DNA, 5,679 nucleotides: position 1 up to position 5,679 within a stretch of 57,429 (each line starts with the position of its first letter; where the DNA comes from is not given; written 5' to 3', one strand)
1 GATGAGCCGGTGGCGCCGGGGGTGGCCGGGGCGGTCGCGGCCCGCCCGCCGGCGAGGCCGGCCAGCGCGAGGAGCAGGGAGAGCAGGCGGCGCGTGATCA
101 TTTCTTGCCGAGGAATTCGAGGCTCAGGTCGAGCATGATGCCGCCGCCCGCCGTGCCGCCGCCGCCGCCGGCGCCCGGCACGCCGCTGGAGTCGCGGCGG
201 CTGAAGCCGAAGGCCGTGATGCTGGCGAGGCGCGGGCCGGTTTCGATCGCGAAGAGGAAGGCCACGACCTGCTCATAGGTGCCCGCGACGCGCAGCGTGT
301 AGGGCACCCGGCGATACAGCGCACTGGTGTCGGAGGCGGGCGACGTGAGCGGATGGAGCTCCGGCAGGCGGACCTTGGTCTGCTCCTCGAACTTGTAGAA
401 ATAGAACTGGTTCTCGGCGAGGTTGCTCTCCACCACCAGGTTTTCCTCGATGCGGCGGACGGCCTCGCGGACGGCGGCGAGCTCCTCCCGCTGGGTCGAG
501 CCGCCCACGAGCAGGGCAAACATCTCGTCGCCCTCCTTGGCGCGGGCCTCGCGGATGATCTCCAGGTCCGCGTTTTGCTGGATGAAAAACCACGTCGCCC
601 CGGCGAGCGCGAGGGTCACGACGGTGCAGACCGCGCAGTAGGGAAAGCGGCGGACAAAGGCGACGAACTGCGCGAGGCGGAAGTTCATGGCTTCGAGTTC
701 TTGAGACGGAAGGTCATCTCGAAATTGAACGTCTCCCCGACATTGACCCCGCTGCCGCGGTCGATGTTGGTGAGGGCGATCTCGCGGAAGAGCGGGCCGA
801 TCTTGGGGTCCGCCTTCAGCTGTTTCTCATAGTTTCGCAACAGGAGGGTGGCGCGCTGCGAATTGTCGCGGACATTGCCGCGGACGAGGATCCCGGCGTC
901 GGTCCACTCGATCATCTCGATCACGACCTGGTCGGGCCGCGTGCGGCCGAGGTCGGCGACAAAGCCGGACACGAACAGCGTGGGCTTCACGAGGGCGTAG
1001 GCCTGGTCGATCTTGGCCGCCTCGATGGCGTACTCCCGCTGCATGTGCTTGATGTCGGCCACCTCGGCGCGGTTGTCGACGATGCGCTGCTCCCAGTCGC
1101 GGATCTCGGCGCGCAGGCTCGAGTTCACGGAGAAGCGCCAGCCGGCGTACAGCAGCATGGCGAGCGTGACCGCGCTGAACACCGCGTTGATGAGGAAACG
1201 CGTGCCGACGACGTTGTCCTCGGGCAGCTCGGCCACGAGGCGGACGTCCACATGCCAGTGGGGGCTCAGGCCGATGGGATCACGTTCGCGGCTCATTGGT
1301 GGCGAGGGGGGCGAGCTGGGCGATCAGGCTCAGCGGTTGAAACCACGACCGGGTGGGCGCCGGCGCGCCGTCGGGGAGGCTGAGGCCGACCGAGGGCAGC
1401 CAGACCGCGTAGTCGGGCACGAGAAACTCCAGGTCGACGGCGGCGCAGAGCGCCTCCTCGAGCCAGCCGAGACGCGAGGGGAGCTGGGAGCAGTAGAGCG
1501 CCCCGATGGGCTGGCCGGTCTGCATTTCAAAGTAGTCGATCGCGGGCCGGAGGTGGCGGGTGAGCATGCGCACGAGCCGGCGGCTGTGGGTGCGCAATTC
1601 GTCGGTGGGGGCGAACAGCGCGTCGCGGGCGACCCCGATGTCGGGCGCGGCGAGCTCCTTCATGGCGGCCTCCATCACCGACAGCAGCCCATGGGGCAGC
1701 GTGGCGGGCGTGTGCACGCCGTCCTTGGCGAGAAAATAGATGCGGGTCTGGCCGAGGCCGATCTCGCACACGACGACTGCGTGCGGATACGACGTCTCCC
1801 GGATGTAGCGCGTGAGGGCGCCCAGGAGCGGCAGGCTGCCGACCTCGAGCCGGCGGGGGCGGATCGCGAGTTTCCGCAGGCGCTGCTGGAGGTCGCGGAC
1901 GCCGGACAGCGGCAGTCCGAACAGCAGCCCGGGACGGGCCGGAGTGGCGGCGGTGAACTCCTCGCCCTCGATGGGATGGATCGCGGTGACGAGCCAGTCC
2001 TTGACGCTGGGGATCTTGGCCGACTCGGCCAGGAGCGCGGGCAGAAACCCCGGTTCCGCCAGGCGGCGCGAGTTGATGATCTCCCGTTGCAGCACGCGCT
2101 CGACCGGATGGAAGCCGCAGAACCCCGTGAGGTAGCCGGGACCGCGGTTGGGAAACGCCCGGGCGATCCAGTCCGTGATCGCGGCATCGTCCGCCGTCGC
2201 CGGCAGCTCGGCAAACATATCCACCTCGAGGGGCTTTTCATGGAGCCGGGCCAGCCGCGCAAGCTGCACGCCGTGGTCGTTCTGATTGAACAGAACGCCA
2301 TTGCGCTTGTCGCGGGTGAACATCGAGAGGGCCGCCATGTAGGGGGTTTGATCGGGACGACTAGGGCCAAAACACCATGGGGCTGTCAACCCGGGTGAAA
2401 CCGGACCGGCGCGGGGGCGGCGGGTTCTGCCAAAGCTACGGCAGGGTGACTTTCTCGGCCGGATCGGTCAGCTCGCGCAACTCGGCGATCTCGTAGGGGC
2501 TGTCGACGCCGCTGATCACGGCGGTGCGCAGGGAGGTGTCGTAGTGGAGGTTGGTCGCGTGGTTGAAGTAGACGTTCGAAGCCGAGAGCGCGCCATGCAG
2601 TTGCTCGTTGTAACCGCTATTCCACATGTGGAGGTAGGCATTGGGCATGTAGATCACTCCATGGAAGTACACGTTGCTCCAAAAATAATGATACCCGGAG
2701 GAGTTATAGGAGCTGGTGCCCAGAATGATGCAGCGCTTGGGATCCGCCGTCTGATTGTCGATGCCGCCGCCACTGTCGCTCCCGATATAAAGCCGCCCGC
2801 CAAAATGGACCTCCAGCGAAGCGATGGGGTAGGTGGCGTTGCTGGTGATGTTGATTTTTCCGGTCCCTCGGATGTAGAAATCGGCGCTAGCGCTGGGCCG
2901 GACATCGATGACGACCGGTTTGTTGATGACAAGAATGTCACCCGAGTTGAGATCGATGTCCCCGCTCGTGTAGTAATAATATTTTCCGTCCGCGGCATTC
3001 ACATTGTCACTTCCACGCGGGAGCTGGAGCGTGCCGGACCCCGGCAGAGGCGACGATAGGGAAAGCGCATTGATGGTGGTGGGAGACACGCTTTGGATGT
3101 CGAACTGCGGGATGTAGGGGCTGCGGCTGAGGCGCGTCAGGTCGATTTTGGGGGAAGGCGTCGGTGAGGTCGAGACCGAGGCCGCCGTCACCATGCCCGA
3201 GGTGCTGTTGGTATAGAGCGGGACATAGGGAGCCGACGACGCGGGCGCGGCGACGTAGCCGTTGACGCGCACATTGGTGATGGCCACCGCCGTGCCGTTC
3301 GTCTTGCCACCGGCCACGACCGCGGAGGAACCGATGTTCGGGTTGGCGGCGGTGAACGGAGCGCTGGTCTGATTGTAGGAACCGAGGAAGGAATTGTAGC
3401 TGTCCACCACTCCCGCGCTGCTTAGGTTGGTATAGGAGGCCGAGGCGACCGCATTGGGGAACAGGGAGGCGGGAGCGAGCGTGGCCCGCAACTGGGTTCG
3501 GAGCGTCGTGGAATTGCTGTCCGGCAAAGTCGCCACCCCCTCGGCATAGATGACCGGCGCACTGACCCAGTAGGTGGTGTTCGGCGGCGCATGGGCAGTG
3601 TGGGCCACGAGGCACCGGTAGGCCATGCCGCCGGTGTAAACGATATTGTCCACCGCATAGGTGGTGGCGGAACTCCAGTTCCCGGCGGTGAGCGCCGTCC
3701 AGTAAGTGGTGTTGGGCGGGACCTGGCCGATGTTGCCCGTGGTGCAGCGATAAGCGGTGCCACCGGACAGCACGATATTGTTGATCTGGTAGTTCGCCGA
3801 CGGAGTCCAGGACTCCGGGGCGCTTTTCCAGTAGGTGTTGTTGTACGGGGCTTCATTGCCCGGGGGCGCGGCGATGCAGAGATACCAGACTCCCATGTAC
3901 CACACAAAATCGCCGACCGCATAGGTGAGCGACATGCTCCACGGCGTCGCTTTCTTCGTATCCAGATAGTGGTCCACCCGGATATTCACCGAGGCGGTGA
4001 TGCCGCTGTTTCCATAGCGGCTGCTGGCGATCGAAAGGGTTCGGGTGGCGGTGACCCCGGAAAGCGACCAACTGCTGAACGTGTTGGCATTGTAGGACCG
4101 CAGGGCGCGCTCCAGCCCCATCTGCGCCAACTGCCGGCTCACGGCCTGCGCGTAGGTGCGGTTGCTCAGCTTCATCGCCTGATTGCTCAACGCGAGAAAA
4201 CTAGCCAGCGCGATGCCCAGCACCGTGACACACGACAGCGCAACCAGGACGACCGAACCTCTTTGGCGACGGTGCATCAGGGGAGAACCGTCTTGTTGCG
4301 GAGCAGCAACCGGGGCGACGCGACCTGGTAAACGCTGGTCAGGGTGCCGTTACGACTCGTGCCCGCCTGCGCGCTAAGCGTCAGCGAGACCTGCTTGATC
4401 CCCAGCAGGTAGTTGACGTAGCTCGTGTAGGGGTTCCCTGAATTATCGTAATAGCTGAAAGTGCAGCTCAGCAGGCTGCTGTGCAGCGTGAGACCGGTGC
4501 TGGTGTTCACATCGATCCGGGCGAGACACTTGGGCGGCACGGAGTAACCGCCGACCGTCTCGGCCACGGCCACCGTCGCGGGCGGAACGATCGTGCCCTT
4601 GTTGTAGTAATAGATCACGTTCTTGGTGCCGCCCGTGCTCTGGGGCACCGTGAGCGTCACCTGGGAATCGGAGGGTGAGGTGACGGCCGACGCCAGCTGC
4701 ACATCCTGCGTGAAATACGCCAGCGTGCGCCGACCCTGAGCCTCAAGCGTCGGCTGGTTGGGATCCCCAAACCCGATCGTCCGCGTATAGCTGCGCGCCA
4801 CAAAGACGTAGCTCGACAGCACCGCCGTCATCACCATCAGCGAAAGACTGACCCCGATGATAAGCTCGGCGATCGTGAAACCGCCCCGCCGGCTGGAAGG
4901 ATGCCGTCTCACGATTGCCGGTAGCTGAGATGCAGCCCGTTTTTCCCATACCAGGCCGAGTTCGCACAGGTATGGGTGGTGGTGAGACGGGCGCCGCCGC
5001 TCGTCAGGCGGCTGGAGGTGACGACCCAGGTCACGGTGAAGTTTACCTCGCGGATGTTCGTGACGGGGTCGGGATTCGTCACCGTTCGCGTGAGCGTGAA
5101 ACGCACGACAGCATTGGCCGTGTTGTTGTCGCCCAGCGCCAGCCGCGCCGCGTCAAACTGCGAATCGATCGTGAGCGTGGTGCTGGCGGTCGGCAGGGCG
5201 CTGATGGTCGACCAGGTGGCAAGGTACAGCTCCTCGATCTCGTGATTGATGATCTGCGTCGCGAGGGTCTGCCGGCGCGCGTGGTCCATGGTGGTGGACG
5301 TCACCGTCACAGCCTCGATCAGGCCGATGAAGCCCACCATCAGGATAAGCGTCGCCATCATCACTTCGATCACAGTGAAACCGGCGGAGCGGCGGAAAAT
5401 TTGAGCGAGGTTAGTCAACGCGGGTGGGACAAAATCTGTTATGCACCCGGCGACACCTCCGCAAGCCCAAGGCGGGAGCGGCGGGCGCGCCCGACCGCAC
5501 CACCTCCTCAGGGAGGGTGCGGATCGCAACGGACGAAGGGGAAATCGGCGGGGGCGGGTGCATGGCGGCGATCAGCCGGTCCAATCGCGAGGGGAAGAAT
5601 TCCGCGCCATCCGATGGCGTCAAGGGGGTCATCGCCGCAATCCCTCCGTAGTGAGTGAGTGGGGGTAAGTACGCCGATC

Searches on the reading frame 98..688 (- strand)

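Call 6: search_protein_families(library=pfam, proteins=[window:98-688:-], max_evalue=0.01)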
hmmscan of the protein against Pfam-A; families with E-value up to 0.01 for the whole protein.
window:98-688:- (196 aa): 1 family
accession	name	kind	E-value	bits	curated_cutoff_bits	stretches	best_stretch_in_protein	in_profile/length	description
PF04350.18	PilO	-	0.00074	20.1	22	1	120-167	79-126/145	Pilus assembly protein, PilO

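Call 13: search_protein_families(library=ncbifam, proteins=[window:98-688:-], max_evalue=0.001)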
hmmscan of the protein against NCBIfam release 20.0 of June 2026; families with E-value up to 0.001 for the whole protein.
window:98-688:- (196 aa): 0 families

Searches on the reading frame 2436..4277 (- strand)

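Call 6: search_protein_families(library=pfam, proteins=[window:2436-4277:-], max_evalue=0.01)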
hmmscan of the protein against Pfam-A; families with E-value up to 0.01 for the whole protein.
window:2436-4277:- (613 aa): 2 families
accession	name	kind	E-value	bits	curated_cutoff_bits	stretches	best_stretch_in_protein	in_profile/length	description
PF23981.1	DUF7305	-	3.6e-11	43.8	27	1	427-585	45-184/185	Domain of unknown function (DUF7305)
PF02839.19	CBM_5_12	-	8.4e-11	42.2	26.2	1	200-231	1-31/44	Carbohydrate-binding module family 5/12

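Call 13: search_protein_families(library=ncbifam, proteins=[window:2436-4277:-], max_evalue=0.001)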
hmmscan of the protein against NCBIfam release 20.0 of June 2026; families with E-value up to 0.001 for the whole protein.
window:2436-4277:- (613 aa): 0 families

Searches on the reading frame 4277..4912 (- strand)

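Call 6: search_protein_families(library=pfam, proteins=[window:4277-4912:-], max_evalue=0.01)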
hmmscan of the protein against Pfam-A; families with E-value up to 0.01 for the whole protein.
window:4277-4912:- (211 aa): 1 family
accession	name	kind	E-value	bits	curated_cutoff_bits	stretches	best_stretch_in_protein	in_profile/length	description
PF07963.17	N_methyl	-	0.0062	16.5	21.2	0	7-32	2-27/27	Prokaryotic N-terminal methylation motif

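Call 13: search_protein_families(library=ncbifam, proteins=[window:4277-4912:-], max_evalue=0.001)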
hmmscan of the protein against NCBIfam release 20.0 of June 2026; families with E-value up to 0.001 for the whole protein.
window:4277-4912:- (211 aa): 0 families

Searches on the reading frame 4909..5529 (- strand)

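Call 6: search_protein_families(library=pfam, proteins=[window:4909-5529:-], max_evalue=0.01)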
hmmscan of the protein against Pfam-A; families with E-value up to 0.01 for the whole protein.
window:4909-5529:- (206 aa): 1 family
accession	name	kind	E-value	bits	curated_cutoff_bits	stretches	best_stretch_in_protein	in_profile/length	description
PF07963.17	N_methyl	-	0.00058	19.8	21.2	1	46-70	2-26/27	Prokaryotic N-terminal methylation motif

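Call 13: search_protein_families(library=ncbifam, proteins=[window:4909-5529:-], max_evalue=0.001)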
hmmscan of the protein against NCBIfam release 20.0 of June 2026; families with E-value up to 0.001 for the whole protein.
window:4909-5529:- (206 aa): 3 families
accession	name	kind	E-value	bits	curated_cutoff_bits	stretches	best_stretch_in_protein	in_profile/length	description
NF006453.0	PRK08808.1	equivalog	4.3e-05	22.7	295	1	46-103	4-59/211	type II secretion system protein J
TIGR02523.1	type_IV_pilV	equivalog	6.7e-05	23.4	52.2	1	49-95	2-48/139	type IV pilus modification protein PilV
TIGR01707.1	gspI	equivalog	0.00042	20.8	44.35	1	50-104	1-55/101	type II secretion system minor pseudopilin GspI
